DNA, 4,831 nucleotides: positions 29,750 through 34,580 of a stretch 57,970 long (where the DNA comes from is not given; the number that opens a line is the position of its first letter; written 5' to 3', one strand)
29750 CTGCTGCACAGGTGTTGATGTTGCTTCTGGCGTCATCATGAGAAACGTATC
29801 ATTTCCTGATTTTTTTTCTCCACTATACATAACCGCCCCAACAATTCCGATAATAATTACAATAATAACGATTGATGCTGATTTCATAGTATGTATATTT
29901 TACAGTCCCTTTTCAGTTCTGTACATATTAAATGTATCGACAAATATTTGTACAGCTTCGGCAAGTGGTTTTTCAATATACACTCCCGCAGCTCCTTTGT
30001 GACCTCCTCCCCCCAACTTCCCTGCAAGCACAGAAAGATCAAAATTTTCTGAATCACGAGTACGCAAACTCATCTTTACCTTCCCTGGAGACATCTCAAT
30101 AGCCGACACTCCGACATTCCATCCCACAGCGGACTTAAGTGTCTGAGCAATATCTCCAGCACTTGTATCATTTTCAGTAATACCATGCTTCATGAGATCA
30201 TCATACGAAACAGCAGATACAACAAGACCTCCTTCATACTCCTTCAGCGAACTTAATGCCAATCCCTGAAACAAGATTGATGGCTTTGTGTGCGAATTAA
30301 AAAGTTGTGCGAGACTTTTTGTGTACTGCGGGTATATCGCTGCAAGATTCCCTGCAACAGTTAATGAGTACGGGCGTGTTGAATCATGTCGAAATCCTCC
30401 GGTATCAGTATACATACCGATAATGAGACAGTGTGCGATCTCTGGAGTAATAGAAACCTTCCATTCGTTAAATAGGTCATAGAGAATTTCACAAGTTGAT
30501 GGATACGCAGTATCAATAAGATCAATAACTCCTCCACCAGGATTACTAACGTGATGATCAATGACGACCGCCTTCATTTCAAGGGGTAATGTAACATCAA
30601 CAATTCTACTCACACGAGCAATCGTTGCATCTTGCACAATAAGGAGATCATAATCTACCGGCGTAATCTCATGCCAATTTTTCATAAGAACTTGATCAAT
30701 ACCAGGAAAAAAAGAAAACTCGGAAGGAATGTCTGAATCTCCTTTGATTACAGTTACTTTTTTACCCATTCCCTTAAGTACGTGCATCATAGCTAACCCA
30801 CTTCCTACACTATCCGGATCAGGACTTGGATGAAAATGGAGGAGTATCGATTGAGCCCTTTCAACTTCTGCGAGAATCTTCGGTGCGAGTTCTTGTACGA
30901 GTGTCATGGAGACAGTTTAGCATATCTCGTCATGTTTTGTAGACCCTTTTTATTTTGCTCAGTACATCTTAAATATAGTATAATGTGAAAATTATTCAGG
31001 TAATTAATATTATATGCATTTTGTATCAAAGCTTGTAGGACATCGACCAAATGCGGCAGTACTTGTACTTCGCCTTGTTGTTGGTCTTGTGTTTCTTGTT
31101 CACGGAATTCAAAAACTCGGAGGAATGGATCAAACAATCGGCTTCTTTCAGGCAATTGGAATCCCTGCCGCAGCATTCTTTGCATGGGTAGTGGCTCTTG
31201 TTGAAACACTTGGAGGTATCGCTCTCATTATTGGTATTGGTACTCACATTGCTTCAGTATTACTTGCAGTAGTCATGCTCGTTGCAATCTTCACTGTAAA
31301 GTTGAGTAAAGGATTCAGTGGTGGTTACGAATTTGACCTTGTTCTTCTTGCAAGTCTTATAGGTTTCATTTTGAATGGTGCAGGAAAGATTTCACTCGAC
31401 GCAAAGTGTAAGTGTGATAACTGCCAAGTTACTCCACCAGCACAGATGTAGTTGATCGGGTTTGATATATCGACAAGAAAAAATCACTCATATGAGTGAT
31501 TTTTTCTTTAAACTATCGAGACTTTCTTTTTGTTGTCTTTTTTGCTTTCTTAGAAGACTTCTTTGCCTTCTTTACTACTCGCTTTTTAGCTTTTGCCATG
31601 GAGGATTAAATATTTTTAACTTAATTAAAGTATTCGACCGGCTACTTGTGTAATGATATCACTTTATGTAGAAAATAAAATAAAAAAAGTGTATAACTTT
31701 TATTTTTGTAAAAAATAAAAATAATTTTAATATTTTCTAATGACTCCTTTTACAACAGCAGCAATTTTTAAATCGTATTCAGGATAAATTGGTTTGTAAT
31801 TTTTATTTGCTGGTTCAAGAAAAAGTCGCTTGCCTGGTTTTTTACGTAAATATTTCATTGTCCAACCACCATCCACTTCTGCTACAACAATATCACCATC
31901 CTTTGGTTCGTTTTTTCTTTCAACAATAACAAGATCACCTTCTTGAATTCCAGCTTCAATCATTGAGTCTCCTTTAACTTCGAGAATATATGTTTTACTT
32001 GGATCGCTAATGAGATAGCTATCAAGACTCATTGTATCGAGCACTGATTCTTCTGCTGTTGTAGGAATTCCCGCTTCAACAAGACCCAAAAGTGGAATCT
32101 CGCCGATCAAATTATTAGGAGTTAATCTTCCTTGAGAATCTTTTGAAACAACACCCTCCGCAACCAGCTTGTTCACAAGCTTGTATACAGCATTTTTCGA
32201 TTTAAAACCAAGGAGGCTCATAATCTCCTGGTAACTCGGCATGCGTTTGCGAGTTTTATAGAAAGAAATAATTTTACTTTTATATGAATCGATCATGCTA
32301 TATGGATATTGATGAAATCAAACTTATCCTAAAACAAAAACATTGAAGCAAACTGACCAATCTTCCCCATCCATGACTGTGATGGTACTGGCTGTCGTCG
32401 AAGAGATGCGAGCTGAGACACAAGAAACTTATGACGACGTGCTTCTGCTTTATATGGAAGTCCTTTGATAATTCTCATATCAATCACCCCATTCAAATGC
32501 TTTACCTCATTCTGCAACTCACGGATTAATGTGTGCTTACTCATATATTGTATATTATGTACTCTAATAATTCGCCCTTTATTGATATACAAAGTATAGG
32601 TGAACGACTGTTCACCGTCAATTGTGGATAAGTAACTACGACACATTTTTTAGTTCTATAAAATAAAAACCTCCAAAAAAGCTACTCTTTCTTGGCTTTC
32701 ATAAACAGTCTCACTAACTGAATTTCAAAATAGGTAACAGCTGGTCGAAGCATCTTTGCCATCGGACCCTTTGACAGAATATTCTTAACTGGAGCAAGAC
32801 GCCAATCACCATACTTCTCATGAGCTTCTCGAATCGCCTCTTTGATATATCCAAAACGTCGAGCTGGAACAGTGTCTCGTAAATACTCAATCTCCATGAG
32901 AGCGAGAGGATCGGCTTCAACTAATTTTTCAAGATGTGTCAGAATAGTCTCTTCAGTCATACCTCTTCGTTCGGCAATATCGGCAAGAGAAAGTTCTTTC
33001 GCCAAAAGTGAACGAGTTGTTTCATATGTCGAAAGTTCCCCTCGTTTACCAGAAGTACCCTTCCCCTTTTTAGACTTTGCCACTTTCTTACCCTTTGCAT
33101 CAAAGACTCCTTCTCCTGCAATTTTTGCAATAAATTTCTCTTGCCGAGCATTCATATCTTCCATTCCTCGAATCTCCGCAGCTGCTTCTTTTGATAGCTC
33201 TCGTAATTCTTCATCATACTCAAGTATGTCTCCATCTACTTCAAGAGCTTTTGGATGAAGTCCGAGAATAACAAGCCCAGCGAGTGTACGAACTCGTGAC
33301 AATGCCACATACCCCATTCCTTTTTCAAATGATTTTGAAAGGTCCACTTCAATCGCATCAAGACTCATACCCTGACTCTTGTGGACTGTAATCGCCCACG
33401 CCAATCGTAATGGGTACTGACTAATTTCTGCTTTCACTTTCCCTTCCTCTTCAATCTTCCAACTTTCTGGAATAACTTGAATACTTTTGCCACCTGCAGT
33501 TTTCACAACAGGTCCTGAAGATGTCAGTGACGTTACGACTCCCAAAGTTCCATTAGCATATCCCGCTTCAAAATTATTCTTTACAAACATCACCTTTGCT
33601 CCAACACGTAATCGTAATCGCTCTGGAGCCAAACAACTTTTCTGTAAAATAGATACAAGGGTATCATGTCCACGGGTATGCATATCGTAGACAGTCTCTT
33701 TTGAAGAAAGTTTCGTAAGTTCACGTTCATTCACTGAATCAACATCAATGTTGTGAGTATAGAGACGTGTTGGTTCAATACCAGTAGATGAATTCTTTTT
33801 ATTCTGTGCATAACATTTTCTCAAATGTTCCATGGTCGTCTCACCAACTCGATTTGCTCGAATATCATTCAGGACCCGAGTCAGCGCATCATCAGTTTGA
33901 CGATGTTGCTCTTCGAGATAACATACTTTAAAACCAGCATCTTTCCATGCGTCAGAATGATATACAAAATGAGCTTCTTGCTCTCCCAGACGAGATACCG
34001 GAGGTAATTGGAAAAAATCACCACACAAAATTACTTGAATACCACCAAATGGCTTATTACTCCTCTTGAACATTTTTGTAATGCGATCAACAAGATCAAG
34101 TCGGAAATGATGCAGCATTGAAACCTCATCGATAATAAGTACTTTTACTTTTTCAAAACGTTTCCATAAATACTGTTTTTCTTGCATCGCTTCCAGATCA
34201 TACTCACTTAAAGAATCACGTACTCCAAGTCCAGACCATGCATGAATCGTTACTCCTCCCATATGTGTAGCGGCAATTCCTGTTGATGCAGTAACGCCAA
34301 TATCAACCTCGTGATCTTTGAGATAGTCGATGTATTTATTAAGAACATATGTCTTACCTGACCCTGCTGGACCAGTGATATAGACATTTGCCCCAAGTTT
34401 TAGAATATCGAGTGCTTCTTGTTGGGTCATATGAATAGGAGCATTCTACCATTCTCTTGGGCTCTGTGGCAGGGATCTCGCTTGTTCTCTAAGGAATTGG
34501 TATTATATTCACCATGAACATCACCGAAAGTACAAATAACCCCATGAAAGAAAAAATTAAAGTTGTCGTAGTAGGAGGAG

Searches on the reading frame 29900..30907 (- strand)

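Call 63: search_protein_families(library=ncbifam, proteins=[window:29900-30907:-], max_evalue=0.01)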
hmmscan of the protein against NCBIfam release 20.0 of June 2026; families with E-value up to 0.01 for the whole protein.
window:29900-30907:- (335 aa): 12 families
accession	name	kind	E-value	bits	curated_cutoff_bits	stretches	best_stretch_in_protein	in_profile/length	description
NF053633.1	OlncasPapPhNrnA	equivalog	1.1e-19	70.6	350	1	10-313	8-300/317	bifunctional oligoribonuclease/PAP phosphatase NrnA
NF003877.0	PRK05427.1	equivalog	5.7e-07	29.3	283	1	21-191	4-171/308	manganese-dependent inorganic pyrophosphatase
NF053576.1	RecJ_archaeal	equivalog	8.7e-06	24.8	360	1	244-315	354-437/452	RecJ family nuclease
NF011445.0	PRK14869.2-1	equivalog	1.7e-05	23.4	483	1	81-175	302-394/548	putative manganese-dependent inorganic diphosphatase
TIGR00644.1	recJ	equivalog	6.2e-05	21.4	396.9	1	29-121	63-146/546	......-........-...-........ exonuclease RecJ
NF011443.0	PRK14869.1-5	equivalog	0.00011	20.8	335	1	115-193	331-411/546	putative manganese-dependent inorganic diphosphatase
NF011440.0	PRK14869.1-2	equivalog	0.00017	20.3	746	1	129-191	341-403/541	putative manganese-dependent inorganic diphosphatase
NF011110.0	PRK14538.1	equivalog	0.00071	17.8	707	1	86-312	446-663/838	putative bifunctional signaling protein/50S ribosomal protein L9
NF041569.1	A-tRNAntase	equivalog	0.0016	16.8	1440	1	88-188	68-169/880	A-adding tRNA nucleotidyltransferase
NF040701.1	RecJ_Meth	equivalog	0.0022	16.8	550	0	62-121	38-92/449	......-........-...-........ exonuclease RecJ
NF011449.0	PRK14869.2-5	equivalog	0.0066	15.5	411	0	134-234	253-355/451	putative manganese-dependent inorganic diphosphatase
NF011442.0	PRK14869.1-4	equivalog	0.0083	14.6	400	0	135-200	352-417/543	putative manganese-dependent inorganic diphosphatase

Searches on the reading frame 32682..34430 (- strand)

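Call 63: search_protein_families(library=ncbifam, proteins=[window:32682-34430:-], max_evalue=0.01)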
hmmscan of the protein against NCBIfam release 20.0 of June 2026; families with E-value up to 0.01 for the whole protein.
window:32682-34430:- (582 aa): 11 families
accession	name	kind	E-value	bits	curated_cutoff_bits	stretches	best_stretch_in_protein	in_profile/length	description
TIGR01448.2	helicase_RecD2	equivalog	4.8e-23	81.2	500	1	3-367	321-663/713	SF1B family DNA helicase RecD2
TIGR02768.1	TraA_Ti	equivalog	8.9e-17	60.6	590.45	1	16-382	378-709/751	Ti-type conjugative transfer relaxase TraA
TIGR01447.1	recD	equivalog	7.8e-13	47.8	310.15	1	17-381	167-567/597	exodeoxyribonuclease V subunit alpha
NF010464.0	PRK13889.1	subfamily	2.1e-12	45.8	1015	1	273-382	600-695/992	conjugal transfer relaxase TraA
NF010402.0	PRK13826.1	subfamily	5e-07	28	1317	1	273-382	633-731/1102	Dtr system oriT relaxase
NF010248.0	PRK13695.1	equivalog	0.00014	21.6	156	0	15-45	5-35/180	NTPase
NF010342.0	PRK13768.1-5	equivalog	0.00093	19.2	414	0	16-46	4-34/255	GTPase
NF038214.1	IS21_help_AAA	equivalog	0.0014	18.4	200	0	7-29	84-106/232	IS21-like element helper ATPase IstB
NF010341.0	PRK13768.1-3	equivalog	0.0014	18.3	355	1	14-44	3-33/257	GTPase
NF010340.0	PRK13768.1-2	equivalog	0.0025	17.6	293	1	16-44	6-34/265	GTPase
NF010263.0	PRK13709.1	equivalog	0.004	14.5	2212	1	268-381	1329-1436/1752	conjugative transfer relaxase/helicase TraI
